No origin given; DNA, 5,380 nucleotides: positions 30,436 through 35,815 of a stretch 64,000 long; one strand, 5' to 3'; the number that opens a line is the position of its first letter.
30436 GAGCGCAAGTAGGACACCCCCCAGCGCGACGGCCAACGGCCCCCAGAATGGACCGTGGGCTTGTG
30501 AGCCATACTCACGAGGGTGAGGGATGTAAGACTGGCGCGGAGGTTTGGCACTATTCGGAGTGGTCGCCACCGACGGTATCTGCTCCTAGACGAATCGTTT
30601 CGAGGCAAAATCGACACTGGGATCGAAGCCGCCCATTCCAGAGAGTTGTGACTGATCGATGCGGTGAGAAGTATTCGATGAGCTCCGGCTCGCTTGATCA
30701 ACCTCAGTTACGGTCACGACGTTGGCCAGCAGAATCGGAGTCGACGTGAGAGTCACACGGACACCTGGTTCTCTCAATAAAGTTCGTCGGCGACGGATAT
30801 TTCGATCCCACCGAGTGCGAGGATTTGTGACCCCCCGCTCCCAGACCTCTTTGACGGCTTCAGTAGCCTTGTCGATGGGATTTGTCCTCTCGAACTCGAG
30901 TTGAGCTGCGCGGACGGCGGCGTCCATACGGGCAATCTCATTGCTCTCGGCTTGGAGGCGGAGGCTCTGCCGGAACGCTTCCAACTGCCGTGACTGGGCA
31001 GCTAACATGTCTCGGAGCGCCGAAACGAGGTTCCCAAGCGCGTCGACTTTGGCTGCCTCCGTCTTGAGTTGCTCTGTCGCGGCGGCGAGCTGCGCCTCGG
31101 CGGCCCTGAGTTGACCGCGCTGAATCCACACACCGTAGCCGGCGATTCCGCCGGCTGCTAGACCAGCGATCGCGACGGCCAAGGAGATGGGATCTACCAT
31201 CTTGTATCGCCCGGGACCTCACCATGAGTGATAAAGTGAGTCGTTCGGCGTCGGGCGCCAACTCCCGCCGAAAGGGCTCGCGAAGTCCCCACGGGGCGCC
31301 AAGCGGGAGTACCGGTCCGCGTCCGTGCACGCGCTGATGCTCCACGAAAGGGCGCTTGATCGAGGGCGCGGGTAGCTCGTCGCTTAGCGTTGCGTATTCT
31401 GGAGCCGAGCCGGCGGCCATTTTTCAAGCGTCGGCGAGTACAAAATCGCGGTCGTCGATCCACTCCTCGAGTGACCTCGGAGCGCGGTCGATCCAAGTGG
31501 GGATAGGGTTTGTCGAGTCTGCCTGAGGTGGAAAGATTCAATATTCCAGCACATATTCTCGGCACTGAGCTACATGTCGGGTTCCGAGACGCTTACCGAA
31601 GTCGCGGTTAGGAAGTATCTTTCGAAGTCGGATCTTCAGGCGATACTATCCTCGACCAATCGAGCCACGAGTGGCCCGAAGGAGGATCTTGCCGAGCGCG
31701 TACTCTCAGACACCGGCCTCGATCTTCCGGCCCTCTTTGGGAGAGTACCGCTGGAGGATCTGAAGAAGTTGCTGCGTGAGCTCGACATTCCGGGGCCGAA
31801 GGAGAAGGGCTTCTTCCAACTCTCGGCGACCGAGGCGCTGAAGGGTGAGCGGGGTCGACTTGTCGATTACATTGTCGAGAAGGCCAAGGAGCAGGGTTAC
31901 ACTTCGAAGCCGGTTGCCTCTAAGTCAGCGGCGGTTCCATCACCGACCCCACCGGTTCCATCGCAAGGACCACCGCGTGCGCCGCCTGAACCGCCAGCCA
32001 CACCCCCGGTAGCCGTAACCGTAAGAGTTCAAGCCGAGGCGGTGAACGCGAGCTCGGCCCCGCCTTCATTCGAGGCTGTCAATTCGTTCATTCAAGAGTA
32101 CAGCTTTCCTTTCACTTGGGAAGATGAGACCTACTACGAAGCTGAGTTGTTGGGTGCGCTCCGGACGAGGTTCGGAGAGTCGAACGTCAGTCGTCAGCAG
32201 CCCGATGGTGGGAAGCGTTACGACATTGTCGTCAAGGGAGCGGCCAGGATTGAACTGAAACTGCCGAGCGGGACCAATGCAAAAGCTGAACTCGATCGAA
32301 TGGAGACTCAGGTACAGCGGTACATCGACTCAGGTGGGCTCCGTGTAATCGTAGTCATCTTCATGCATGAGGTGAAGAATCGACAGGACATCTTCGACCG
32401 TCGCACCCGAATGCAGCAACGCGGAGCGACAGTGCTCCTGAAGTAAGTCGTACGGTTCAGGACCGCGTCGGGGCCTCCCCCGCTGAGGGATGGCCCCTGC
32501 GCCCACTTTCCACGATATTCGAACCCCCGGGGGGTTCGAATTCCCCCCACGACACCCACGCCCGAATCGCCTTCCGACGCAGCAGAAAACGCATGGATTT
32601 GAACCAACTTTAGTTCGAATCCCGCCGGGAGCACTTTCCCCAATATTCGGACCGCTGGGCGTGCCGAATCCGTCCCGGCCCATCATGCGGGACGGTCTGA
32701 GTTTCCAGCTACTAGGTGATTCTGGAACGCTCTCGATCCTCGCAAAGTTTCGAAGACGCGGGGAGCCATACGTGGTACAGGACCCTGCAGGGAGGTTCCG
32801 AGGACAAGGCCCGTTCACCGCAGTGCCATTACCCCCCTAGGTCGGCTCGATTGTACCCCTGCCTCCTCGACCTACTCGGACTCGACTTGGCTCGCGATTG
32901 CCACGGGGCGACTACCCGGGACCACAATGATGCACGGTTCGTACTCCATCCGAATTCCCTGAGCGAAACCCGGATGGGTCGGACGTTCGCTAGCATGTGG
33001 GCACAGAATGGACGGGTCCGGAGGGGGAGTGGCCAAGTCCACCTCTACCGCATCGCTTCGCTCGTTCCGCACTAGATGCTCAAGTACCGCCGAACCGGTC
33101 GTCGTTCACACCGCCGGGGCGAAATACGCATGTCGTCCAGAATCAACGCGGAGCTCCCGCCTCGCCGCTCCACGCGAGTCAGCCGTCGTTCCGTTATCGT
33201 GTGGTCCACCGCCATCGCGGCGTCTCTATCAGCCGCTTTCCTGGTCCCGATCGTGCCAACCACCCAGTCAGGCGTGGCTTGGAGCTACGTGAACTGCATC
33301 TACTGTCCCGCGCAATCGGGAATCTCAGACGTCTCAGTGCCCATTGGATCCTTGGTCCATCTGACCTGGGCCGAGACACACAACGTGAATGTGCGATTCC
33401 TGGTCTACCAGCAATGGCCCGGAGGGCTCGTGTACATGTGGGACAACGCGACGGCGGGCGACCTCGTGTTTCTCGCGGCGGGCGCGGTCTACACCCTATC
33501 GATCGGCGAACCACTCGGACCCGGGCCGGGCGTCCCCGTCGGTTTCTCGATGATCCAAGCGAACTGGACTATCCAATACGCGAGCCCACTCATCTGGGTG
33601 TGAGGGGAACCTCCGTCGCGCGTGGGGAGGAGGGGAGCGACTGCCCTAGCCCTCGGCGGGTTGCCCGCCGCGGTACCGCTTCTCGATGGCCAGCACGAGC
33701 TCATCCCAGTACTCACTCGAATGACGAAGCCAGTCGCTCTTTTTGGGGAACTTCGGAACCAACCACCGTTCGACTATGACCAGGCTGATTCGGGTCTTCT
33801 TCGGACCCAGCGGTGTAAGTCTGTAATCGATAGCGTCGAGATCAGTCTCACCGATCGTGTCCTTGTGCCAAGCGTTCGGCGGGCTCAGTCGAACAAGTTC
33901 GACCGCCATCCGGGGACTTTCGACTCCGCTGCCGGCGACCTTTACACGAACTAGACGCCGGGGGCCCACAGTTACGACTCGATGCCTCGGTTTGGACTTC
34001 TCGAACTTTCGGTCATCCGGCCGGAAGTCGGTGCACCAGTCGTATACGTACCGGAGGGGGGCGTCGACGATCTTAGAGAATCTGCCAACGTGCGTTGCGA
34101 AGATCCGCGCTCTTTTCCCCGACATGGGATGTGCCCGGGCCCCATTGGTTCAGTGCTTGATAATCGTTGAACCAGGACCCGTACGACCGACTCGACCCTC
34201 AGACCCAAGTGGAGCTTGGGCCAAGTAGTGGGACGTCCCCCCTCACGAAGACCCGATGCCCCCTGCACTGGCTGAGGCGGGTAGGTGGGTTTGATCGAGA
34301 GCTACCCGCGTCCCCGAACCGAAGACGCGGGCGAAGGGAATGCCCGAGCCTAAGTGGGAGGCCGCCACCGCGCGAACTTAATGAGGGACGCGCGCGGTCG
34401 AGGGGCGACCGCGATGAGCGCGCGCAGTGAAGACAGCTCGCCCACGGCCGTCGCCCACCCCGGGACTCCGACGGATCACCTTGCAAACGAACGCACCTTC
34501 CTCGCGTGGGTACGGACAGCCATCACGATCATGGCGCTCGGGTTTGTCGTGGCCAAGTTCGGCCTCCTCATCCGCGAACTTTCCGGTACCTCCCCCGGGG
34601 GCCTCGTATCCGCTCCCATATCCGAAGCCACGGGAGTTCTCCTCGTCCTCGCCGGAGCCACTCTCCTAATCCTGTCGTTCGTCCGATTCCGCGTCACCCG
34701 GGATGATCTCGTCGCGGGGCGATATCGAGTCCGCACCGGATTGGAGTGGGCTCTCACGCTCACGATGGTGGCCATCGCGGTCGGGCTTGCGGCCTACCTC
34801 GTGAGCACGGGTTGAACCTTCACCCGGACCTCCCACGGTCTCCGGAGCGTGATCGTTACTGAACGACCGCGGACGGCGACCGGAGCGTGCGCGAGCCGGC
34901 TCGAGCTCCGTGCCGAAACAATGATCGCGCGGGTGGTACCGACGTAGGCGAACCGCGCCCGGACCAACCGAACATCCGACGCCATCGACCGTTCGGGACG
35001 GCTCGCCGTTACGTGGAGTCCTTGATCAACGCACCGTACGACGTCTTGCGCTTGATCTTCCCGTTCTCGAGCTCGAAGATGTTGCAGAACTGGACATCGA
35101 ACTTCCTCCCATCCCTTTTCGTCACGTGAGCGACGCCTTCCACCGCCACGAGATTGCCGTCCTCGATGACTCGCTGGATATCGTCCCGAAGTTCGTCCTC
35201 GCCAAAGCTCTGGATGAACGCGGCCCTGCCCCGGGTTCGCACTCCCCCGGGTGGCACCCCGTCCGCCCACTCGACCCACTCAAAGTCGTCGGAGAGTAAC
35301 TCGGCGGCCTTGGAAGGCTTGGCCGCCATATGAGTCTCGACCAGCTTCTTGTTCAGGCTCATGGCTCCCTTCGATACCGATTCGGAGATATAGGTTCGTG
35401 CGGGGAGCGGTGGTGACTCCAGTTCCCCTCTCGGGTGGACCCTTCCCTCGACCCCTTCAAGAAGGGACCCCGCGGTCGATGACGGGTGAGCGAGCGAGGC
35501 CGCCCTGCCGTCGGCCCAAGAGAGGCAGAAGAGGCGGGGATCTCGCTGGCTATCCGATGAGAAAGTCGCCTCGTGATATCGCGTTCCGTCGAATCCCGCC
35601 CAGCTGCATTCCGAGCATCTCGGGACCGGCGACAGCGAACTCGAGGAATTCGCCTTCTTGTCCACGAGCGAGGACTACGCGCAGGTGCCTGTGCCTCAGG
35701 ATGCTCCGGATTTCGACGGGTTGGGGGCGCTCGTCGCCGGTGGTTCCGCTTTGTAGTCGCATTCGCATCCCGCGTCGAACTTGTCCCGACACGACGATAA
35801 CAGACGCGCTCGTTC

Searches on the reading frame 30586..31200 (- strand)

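Call 24: search_protein_families(library=pfam, proteins=[window:30586-31200:-], max_evalue=0.01)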
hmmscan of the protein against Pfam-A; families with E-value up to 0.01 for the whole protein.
window:30586-31200:- (204 aa): 0 families

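Call 107: search_protein_families(library=phrogs, proteins=[window:30586-31200:-], max_evalue=0.001)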
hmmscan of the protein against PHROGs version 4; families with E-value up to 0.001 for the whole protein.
window:30586-31200:- (204 aa): 1 family
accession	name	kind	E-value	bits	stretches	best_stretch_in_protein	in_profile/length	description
phrog_739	-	lysis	0.00025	22.3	1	9-80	8-78/122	Rz-like spanin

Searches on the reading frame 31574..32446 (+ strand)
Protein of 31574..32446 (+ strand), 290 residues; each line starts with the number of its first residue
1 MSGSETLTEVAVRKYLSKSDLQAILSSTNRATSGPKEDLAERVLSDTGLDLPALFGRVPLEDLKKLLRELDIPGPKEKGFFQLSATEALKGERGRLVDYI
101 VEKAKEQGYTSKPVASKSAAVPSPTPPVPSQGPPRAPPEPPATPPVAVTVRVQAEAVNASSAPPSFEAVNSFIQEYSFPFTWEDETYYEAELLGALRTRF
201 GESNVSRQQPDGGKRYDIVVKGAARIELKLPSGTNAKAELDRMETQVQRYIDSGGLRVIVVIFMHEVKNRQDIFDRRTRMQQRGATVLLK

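Call 24: search_protein_families(library=pfam, proteins=[window:31574-32446:+], max_evalue=0.01)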
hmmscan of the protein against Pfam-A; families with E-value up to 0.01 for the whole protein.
window:31574-32446:+ (290 aa): 1 family
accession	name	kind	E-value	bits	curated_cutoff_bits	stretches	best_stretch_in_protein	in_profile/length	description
PF02037.33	SAP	-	2.1e-06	27.6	23.9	1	16-44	5-33/37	SAP domain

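Call 107: search_protein_families(library=phrogs, proteins=[window:31574-32446:+], max_evalue=0.001)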
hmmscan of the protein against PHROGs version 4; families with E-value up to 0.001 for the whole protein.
window:31574-32446:+ (290 aa): 0 families

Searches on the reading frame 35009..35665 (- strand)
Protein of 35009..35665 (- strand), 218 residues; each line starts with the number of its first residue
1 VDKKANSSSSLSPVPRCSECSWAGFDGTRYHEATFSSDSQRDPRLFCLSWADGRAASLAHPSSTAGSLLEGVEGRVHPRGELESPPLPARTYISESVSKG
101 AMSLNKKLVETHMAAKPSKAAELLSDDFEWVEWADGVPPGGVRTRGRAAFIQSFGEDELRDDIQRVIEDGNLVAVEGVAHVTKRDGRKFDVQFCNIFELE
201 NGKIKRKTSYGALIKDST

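Call 24: search_protein_families(library=pfam, proteins=[window:35009-35665:-], max_evalue=0.01)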
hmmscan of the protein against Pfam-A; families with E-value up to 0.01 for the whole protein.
window:35009-35665:- (218 aa): 3 families
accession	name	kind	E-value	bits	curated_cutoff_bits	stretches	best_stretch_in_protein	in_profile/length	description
PF12680.13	SnoaL_2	-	5.1e-12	46.7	27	1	114-206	10-101/102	SnoaL-like domain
PF14534.12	DUF4440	-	0.00025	21.9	25.2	1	105-203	5-104/107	Domain of unknown function (DUF4440)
PF07366.18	SnoaL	-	0.0011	19.2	28.4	1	117-210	16-116/126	SnoaL-like polyketide cyclase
